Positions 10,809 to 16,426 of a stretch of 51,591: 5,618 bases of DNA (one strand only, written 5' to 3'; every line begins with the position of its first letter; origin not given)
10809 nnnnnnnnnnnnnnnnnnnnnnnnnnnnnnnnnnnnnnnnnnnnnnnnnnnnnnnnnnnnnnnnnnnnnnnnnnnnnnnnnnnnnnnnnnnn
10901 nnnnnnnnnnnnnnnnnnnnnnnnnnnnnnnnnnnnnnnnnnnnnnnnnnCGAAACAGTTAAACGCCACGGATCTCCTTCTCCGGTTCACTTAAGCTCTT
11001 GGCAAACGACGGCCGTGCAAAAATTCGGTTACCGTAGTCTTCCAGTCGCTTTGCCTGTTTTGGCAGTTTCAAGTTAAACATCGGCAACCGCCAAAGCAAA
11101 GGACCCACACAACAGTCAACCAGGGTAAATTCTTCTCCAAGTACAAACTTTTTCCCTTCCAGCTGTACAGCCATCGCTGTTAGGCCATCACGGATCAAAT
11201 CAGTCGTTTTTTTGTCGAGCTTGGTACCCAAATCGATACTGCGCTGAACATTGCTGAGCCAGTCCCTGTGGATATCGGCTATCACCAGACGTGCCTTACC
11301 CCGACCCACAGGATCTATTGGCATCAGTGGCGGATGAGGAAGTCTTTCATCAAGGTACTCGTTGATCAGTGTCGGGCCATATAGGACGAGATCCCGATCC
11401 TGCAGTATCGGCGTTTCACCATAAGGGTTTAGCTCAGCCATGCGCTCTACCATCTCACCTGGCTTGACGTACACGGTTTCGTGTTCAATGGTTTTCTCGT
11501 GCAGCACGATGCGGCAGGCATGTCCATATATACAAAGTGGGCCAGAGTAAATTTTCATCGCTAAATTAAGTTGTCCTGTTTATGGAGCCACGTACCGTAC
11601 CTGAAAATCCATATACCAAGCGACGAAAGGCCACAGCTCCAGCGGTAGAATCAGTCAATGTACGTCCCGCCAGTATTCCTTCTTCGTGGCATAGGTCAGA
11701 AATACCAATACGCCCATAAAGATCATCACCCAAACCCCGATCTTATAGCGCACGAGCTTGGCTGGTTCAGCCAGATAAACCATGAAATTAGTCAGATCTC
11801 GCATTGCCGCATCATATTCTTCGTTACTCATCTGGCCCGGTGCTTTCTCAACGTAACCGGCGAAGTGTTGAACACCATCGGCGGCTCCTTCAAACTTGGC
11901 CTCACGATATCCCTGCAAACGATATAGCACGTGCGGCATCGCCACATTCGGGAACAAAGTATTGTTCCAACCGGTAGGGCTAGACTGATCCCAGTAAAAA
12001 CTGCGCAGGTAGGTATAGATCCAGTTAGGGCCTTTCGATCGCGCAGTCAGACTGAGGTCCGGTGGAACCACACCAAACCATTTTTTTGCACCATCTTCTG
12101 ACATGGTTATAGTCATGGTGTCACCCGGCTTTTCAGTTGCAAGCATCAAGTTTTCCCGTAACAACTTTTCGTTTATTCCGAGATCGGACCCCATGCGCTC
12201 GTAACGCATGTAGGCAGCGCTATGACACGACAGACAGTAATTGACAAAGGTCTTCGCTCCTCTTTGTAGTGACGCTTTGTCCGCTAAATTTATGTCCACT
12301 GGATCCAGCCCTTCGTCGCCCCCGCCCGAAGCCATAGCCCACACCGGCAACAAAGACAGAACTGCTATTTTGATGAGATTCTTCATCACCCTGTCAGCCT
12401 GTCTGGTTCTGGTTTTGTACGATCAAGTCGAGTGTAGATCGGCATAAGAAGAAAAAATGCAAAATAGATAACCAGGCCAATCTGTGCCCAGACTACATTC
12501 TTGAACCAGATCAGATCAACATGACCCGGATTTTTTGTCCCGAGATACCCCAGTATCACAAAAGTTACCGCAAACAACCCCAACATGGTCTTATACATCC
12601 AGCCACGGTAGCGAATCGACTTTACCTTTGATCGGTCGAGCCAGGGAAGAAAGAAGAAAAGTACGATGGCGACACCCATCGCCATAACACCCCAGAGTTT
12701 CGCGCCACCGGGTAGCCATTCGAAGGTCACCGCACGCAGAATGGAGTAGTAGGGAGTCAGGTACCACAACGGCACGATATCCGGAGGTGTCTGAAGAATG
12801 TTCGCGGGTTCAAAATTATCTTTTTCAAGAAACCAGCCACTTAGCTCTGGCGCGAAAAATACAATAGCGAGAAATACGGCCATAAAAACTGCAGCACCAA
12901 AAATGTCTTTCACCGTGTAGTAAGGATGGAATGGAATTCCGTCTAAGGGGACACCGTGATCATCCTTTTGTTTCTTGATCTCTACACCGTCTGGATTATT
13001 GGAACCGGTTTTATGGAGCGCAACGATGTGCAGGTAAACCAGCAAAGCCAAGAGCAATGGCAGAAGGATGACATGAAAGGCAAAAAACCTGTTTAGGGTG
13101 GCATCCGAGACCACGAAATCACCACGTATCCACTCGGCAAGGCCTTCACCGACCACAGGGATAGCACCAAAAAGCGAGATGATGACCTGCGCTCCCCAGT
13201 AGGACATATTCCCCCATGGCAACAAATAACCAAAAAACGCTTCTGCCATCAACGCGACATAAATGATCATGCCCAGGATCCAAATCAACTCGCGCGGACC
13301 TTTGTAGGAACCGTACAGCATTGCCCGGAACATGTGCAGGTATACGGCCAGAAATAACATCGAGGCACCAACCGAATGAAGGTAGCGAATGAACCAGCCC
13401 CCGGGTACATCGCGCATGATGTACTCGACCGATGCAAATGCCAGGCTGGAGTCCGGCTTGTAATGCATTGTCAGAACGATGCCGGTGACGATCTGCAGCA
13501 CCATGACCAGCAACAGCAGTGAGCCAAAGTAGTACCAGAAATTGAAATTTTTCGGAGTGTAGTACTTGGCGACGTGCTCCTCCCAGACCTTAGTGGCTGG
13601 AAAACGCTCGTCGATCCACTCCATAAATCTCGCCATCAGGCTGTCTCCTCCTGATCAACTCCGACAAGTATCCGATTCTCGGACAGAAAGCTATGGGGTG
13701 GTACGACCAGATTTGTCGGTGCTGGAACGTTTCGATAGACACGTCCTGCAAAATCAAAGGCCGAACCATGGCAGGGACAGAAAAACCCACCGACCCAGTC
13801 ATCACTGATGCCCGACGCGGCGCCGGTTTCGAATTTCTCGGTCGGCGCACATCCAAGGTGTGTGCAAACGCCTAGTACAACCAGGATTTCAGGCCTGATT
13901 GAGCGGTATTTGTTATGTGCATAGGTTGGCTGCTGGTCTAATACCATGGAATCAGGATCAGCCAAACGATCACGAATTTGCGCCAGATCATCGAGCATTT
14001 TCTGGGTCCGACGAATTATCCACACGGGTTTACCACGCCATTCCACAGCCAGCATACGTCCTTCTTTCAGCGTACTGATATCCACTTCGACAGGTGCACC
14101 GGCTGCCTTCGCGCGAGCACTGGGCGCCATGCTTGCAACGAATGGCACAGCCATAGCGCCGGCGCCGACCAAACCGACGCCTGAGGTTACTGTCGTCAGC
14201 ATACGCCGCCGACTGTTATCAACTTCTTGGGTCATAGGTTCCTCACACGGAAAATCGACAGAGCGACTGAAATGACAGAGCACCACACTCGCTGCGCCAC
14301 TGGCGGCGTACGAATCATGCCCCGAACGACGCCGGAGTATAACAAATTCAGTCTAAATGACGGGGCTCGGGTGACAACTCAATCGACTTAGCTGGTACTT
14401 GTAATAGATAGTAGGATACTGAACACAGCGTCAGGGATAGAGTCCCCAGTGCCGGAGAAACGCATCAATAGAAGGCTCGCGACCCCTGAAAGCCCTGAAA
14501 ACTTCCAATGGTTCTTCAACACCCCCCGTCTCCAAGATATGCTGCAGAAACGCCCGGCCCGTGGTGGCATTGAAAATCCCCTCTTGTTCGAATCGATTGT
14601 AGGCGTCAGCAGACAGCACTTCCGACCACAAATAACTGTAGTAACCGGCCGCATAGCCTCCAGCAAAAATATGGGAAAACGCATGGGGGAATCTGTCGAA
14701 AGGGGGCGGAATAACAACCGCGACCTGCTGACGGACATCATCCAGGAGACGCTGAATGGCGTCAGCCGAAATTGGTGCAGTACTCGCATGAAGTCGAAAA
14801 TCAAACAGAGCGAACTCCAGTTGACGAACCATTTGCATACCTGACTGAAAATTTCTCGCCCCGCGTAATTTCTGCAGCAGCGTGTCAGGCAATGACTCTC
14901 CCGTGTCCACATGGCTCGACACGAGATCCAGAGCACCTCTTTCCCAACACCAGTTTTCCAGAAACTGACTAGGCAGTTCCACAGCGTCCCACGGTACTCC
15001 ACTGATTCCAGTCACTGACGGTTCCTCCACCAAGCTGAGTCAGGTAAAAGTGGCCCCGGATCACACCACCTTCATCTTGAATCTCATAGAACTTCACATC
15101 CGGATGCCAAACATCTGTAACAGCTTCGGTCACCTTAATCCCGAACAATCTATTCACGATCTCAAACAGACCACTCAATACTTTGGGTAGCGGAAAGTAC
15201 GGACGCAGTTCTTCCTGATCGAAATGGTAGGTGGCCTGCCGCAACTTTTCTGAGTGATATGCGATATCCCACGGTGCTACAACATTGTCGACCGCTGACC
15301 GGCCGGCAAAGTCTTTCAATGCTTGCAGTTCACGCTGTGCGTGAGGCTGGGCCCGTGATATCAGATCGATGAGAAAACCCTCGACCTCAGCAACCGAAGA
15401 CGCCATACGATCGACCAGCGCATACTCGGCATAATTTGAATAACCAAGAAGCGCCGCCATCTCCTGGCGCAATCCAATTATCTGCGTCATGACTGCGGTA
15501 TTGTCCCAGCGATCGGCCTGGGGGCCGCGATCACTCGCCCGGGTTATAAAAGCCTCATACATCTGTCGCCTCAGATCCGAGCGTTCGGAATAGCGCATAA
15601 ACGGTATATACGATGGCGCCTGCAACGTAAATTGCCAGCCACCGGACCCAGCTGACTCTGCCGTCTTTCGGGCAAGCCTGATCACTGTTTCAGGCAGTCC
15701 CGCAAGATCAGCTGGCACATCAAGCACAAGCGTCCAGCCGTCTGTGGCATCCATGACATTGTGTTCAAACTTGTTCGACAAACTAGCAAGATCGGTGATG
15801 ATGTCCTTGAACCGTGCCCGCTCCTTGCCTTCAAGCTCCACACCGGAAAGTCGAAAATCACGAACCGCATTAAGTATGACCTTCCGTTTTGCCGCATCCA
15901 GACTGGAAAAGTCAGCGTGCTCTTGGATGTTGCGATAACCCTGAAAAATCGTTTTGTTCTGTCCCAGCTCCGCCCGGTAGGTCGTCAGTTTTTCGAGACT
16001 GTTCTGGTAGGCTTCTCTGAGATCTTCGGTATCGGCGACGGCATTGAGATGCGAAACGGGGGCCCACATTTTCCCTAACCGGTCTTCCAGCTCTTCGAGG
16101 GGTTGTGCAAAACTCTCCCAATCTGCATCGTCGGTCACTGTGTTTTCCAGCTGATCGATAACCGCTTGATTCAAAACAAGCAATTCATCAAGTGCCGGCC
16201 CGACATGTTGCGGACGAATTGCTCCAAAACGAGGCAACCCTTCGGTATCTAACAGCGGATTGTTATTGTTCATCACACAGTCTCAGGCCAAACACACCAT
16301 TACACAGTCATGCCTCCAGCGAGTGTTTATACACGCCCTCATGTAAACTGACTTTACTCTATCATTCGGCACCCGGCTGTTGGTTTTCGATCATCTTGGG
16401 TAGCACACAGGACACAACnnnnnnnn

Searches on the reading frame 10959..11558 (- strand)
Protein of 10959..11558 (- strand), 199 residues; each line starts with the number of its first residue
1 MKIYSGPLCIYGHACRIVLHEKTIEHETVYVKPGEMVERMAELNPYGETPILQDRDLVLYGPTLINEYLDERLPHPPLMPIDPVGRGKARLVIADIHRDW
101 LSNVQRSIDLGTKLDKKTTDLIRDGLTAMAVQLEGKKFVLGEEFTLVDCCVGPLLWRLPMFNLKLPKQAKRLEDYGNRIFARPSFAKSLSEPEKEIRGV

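Call 49: search_protein_families(library=pfam, proteins=[window:10959-11558:-], max_evalue=0.0001)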
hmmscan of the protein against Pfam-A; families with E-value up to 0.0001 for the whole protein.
window:10959-11558:- (199 aa): 5 families
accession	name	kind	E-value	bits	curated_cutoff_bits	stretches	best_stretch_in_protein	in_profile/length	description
PF13417.12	GST_N_3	-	5.7e-11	43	22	1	4-76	2-74/75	Glutathione S-transferase, N-terminal domain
PF13409.12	GST_N_2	-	7.3e-11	43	25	1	9-72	2-70/70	Glutathione S-transferase, N-terminal domain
PF02798.26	GST_N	-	7.3e-08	33.1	20.9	1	1-71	3-76/76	Glutathione S-transferase, N-terminal domain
PF00043.30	GST_C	-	9.3e-08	32.7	20.7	1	127-183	36-93/93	Glutathione S-transferase, C-terminal domain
PF13410.11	GST_C_2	-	7.8e-06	26.3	24.9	1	120-158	9-47/69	Glutathione S-transferase, C-terminal domain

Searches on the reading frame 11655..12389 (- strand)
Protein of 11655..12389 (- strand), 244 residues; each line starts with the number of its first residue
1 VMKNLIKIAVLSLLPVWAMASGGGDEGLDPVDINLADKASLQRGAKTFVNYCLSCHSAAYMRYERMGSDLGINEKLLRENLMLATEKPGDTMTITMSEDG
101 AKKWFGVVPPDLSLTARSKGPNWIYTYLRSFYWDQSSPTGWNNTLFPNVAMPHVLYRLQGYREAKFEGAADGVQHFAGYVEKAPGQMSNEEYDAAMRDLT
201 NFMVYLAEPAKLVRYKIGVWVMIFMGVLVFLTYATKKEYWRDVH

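Call 50: search_protein_families(library=pfam, proteins=[window:11655-12389:-], max_evalue=0.0001)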
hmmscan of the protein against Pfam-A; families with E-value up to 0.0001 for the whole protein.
window:11655-12389:- (244 aa): 1 family
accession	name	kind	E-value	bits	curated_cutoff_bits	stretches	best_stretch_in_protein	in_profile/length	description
PF02167.20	Cytochrom_C1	-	8.9e-18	65.2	22.8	1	37-242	11-218/219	Cytochrome C1 family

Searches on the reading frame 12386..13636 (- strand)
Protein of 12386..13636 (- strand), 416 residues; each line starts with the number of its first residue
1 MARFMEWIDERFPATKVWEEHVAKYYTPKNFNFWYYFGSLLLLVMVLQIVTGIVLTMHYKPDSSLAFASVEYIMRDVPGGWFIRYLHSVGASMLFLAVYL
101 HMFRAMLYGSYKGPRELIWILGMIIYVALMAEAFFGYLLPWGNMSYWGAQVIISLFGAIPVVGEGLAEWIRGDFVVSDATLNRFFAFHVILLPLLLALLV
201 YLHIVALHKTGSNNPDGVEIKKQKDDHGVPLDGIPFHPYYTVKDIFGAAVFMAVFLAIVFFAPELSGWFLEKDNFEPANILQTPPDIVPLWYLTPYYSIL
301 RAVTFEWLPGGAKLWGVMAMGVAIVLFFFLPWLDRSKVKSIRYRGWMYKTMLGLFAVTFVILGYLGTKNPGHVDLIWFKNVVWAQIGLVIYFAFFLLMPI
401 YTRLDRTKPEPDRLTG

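Call 50: search_protein_families(library=pfam, proteins=[window:12386-13636:-], max_evalue=0.0001)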
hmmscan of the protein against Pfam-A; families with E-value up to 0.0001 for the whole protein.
window:12386-13636:- (416 aa): 3 families
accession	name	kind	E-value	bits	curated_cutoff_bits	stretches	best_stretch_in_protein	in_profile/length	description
PF00033.24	Cytochrome_B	-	7e-69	231.9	27.2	1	24-211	3-189/189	Cytochrome b/b6/petB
PF13631.11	Cytochrom_B_N_2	-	9.2e-45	153.1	27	1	93-264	2-164/169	Cytochrome b(N-terminal)/b6/petB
PF00032.22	Cytochrom_B_C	-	3.1e-31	108.1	20.7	1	277-391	1-101/102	Cytochrome b(C-terminal)/b6/petD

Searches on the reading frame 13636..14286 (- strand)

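Call 50: search_protein_families(library=pfam, proteins=[window:13636-14286:-], max_evalue=0.0001)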
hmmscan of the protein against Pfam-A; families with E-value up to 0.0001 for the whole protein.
window:13636-14286:- (216 aa): 2 families
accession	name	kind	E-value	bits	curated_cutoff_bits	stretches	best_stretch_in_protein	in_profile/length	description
PF10399.14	UCR_Fe-S_N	-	5.8e-11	42.1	24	1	20-56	5-41/41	Ubiquitinol-cytochrome C reductase Fe-S subunit TAT signal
PF00355.32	Rieske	-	2e-07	31.3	20.3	1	128-193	30-84/88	Rieske [2Fe-2S] domain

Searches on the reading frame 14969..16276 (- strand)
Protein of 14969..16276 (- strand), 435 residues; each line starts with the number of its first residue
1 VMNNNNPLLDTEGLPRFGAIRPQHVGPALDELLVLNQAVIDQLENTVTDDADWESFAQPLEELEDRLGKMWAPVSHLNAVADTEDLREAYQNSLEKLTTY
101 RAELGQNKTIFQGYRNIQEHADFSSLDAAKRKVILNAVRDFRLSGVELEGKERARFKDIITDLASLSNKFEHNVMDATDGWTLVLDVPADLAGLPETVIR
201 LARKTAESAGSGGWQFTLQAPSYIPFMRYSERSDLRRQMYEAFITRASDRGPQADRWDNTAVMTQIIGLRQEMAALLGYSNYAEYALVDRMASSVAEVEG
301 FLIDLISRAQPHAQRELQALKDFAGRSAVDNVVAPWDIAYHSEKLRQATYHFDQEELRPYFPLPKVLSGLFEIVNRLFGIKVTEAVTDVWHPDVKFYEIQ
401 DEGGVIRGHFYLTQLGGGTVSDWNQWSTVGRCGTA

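Call 50: search_protein_families(library=pfam, proteins=[window:14969-16276:-], max_evalue=0.0001)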
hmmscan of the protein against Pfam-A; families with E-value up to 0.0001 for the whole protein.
window:14969-16276:- (435 aa): 2 families
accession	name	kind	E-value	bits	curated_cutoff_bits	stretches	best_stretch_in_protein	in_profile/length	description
PF01432.26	Peptidase_M3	-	3.3e-48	165.6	27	1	226-412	1-189/457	Peptidase family M3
PF19310.4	TOP_N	-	3.8e-29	101.4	27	1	33-153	5-123/123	Neurolysin/Thimet oligopeptidase, N-terminal domain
